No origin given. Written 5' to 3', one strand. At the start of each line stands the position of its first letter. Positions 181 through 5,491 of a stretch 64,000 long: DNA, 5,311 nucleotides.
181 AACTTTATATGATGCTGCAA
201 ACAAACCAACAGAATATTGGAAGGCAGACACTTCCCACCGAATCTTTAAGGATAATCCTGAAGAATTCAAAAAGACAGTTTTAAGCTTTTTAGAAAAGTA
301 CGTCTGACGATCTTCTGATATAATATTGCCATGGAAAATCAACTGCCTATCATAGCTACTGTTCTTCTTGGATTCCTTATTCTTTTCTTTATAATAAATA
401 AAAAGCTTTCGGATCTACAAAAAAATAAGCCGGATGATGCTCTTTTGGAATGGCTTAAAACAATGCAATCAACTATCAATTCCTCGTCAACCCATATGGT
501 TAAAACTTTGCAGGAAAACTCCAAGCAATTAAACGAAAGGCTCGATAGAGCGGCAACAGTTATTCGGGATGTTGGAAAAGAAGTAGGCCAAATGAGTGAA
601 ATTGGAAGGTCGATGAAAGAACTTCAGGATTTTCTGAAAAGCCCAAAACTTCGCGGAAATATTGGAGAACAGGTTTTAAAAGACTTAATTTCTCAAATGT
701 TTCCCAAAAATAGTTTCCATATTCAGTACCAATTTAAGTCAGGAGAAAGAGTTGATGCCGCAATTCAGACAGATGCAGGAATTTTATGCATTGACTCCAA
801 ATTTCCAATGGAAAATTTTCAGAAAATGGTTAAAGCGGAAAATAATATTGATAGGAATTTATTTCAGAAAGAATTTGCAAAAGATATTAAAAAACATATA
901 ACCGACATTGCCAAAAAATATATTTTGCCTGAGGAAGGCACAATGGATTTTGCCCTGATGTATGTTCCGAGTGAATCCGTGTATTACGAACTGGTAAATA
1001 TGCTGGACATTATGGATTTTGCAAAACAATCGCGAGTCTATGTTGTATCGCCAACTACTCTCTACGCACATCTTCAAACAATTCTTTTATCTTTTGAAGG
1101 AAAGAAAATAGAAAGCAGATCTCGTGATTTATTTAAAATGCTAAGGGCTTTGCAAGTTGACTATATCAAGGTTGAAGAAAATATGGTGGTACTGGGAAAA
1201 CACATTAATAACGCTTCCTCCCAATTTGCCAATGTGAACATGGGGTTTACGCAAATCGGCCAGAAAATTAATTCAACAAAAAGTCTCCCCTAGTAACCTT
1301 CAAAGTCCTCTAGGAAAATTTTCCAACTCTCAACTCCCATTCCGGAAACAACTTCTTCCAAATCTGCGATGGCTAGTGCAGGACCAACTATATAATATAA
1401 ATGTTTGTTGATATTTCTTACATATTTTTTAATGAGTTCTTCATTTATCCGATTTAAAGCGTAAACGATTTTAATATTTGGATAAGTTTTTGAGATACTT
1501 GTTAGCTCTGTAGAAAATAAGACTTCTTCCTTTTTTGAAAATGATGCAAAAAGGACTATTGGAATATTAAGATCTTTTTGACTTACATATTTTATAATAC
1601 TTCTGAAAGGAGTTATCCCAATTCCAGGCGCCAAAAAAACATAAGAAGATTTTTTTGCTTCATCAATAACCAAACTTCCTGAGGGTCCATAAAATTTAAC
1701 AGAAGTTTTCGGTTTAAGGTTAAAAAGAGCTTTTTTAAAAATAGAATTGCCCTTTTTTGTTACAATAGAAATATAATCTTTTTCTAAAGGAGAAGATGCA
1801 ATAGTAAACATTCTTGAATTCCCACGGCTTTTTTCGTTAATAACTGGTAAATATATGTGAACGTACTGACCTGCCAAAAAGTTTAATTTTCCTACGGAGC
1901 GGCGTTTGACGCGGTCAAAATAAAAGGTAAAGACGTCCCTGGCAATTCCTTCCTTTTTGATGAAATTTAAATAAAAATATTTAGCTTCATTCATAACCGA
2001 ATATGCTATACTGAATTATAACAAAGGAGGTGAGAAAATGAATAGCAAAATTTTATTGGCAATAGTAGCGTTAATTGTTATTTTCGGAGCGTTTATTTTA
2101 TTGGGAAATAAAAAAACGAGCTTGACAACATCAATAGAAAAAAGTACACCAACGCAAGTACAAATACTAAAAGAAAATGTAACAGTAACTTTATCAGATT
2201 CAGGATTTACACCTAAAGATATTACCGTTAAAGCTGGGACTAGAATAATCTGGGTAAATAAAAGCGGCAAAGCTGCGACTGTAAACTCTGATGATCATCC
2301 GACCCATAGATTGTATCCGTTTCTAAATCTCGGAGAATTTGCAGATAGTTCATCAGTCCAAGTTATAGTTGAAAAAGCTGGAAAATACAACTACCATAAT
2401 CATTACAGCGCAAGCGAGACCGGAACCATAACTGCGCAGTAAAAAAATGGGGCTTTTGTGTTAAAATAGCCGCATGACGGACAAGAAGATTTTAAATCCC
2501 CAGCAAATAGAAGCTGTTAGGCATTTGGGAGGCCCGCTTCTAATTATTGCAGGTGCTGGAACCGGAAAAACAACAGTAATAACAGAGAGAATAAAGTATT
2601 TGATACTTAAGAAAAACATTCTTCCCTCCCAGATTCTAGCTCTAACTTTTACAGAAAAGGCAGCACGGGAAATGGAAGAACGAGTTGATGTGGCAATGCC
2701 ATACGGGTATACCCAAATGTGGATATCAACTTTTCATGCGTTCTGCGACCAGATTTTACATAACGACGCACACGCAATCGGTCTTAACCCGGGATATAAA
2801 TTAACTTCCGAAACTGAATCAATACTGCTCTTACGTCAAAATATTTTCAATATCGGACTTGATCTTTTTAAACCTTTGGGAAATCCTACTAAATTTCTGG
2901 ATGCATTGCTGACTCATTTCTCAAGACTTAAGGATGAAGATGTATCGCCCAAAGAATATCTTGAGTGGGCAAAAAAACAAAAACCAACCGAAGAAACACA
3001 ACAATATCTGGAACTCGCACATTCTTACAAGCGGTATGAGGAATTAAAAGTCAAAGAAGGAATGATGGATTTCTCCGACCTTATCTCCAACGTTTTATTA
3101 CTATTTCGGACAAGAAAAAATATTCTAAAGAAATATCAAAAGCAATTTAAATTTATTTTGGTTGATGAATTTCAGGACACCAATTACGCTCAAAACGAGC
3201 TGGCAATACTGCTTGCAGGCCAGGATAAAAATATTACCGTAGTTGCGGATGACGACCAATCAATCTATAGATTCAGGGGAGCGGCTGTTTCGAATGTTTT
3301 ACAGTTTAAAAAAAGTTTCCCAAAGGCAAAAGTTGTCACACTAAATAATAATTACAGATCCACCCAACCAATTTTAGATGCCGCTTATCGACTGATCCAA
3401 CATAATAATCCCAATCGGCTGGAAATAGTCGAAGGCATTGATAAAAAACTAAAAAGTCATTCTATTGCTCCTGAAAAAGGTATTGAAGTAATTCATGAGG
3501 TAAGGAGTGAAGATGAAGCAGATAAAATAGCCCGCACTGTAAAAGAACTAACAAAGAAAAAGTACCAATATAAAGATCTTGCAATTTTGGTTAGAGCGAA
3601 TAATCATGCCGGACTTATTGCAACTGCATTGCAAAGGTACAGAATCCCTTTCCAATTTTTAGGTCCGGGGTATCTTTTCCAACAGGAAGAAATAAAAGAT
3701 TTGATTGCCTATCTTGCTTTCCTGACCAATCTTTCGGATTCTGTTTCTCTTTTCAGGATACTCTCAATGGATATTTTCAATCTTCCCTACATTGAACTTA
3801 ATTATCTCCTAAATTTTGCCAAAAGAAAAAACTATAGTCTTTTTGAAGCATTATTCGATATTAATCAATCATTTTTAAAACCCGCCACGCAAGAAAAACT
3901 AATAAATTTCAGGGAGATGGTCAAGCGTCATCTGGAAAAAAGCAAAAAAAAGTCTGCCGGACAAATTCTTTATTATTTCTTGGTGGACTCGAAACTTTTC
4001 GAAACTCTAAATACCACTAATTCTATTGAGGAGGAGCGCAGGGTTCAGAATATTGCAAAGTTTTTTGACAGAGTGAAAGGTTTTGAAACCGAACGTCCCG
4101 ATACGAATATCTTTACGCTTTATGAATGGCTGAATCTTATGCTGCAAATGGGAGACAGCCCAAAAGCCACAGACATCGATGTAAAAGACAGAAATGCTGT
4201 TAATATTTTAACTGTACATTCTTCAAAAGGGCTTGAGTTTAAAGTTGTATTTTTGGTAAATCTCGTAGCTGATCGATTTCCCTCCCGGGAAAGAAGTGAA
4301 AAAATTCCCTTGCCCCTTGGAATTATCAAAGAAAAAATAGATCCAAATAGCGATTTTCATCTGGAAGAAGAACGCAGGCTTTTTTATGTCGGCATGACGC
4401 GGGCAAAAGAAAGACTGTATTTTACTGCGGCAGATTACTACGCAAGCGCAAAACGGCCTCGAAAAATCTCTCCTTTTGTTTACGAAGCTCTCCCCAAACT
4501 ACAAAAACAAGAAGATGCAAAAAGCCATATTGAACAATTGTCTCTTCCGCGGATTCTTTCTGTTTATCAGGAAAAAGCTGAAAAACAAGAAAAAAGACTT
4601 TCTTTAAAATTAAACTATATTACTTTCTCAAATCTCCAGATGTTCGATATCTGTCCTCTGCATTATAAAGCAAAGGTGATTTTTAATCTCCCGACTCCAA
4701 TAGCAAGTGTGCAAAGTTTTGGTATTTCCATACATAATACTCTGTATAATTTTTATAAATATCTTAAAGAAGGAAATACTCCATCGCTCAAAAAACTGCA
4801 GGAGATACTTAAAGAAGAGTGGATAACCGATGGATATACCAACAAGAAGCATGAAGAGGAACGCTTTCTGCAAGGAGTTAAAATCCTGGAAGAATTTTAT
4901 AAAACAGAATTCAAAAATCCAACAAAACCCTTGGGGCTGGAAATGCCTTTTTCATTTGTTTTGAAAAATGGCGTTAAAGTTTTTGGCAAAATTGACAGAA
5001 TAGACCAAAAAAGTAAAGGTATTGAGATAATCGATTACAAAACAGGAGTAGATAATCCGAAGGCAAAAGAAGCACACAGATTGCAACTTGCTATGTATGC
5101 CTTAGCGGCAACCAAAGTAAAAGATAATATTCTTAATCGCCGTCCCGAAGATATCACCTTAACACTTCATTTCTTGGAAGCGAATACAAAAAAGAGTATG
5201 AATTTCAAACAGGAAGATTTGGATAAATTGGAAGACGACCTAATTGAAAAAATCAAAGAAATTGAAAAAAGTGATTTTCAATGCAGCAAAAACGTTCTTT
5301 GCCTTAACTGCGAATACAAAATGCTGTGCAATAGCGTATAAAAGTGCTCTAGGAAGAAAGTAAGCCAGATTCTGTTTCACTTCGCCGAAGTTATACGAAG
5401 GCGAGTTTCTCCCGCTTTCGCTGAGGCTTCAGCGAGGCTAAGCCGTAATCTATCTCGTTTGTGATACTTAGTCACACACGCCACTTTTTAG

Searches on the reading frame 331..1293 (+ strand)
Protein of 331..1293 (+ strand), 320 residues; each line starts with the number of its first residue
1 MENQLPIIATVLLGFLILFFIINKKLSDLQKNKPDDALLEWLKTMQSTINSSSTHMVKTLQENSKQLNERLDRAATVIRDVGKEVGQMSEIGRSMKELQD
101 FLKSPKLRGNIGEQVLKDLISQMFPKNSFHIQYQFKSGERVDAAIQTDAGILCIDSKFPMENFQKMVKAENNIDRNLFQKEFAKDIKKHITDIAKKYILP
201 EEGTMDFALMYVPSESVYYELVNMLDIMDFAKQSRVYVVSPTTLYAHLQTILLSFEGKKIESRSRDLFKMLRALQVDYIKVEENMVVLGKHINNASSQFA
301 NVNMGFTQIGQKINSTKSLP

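Call 83: search_protein_families(library=pfam, proteins=[window:331-1293:+], max_evalue=0.00001)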
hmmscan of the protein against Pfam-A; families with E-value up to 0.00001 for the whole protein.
window:331-1293:+ (320 aa): 1 family
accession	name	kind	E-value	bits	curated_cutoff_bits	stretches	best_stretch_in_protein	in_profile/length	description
PF02646.22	RmuC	-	5.1e-50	170.7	26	1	53-317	7-282/291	RmuC family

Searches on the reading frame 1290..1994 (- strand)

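Call 83: search_protein_families(library=pfam, proteins=[window:1290-1994:-], max_evalue=0.00001)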
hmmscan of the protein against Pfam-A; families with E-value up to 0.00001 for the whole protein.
window:1290-1994:- (234 aa): 2 families
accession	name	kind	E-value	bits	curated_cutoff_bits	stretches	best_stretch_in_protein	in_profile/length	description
PF00175.26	NAD_binding_1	-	4.5e-09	37.4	22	1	120-187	1-81/109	Oxidoreductase NAD-binding domain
PF00970.30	FAD_binding_6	-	5e-08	33.6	21.1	1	11-108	4-97/99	Oxidoreductase FAD-binding domain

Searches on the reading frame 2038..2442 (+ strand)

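Call 83: search_protein_families(library=pfam, proteins=[window:2038-2442:+], max_evalue=0.00001)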
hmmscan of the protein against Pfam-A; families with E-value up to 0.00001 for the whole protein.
window:2038-2442:+ (134 aa): 1 family
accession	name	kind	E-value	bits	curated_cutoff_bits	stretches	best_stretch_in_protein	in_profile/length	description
PF13473.12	Cupredoxin_1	-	4.2e-10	40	27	1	42-133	17-104/104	Cupredoxin-like domain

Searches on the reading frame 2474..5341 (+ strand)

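Call 83: search_protein_families(library=pfam, proteins=[window:2474-5341:+], max_evalue=0.00001)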
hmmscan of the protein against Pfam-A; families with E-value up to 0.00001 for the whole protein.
window:2474-5341:+ (955 aa): 9 families
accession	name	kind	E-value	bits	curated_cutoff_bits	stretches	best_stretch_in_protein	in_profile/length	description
PF00580.27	UvrD-helicase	-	8.9e-80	268.7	23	1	7-283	1-271/271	UvrD/REP helicase N-terminal domain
PF13361.12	UvrD_C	-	4e-59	201.2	25.6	1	288-653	1-348/350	UvrD-like helicase C-terminal domain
PF12705.13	PDDEXK_1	-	3.8e-34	119.2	22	1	716-953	2-247/247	PD-(D/E)XK nuclease superfamily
PF13245.12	AAA_19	-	1.1e-23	84.3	25.1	1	13-268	3-134/134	AAA domain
PF13538.12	UvrD_C_2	-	3.1e-12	46.6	27.4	0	626-650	25-51/52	UvrD-like helicase C-terminal domain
PF01443.25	Viral_helicase1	-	5.6e-08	33.3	21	0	213-308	46-139/228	Viral superfamily 1 RNA helicase core domain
PF13604.12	AAA_30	-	6.5e-08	33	27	0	7-73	2-68/191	AAA domain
PF01930.23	Cas_Cas4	-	1.1e-07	32.5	22.7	1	838-953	54-159/160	Domain of unknown function DUF83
PF10926.14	DUF2800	-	1.5e-06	28.1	21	1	827-953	112-233/368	Protein of unknown function (DUF2800)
